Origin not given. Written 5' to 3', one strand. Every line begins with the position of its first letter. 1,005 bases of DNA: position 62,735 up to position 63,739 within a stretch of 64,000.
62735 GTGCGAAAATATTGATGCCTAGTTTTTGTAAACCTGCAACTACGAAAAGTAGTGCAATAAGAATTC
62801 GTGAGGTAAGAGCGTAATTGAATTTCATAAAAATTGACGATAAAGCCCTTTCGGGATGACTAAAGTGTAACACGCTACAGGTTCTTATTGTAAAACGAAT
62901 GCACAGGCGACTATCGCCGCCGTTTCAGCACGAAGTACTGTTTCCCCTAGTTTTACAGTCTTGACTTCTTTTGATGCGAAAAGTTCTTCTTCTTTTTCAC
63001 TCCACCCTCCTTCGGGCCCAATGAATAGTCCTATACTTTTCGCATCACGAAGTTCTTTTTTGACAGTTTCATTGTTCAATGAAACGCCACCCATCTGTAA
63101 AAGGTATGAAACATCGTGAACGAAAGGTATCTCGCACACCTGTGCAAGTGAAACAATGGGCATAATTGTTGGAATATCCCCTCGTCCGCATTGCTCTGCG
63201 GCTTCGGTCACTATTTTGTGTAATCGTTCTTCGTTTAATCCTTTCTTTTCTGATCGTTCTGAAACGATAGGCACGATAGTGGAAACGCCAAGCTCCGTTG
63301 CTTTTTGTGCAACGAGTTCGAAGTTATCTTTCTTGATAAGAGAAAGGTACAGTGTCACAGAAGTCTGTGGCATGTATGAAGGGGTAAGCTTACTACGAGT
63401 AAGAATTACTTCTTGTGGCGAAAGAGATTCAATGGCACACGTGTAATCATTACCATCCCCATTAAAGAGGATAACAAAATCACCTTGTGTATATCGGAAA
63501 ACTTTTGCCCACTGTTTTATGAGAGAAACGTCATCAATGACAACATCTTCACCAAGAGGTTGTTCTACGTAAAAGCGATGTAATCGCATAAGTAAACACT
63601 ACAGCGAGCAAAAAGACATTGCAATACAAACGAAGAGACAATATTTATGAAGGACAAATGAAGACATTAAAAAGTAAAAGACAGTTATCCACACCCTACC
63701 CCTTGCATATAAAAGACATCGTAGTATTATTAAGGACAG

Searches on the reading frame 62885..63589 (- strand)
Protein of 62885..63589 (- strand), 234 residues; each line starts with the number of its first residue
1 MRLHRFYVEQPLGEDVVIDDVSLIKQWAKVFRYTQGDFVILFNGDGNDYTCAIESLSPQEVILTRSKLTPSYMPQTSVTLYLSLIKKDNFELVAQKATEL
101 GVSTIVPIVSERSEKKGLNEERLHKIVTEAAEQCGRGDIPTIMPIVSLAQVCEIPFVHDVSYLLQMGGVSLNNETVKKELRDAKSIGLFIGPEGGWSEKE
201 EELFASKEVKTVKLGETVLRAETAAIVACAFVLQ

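Call 42: find_encoding_contigs(protein=window:62885-63589:-, flank=10000, max_places=3)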
Protein window:62885-63589:- (234 aa): 2 contigs read that carry it; 2 places shown.
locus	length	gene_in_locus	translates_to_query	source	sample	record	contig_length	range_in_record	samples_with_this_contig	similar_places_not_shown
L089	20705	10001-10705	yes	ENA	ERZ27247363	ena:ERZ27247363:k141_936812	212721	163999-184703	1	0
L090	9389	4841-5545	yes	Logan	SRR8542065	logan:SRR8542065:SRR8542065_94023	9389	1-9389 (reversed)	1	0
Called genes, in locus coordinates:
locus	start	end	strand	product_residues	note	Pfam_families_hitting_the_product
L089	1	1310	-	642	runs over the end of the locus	PF01368:DHH, PF02272:DHHA1, PF17768:RecJ_OB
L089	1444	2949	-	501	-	PF01743:PolyA_pol, PF12627:PolyA_pol_RNAbd, PF01966:HD (weak)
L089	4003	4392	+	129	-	PF02021:UPF0102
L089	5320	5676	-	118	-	PF18291:HU-HIG (weak), PF00216:Bac_DNA_binding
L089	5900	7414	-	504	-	PF12072:RNase_Y_N, PF01966:HD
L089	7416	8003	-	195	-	PF00574:CLP_protease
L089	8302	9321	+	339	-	-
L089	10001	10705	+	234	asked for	PF20260:PUA_4, PF04452:Methyltrans_RNA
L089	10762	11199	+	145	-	PF07681:DoxX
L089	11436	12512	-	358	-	PF05697:Trigger_N, PF05698:Trigger_C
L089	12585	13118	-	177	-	PF00719:Pyrophosphatase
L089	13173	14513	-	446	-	PF08529:NusA_N, PF00575:S1 (weak), PF13184:KH_NusA_1st, PF26594:KH_NusA_2nd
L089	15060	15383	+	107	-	-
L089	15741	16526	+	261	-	PF00121:TIM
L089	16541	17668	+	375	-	PF00162:PGK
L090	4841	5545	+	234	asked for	PF20260:PUA_4, PF04452:Methyltrans_RNA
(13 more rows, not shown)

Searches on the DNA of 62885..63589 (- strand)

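Call 50: search_rna_families(source=L089, start=9200, end=10100, threshold=evalue, max_evalue=1)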
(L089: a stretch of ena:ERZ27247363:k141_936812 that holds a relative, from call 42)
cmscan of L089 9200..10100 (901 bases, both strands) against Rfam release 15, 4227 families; matches with E-value up to 1: 3.
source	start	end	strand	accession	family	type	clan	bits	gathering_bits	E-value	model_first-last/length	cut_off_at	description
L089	9345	9540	+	RF02778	FdoG1_thermometer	Cis-reg; thermoregulator;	-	20.3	50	0.012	1-193/193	no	FdoG-1 5' UTR thermometer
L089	9702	9808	+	RF01209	snR76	Gene; snRNA; snoRNA; CD-box;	CL00071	19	55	0.42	1-101/101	no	Small nucleolar RNA snR76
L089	9408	9599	+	RF01477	rli43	Gene; sRNA;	-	17.8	100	0.087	1-255/255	no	Listeria sRNA rli43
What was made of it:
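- On Any Rfam 15 family: Nothing was found at copy D either (call 50).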
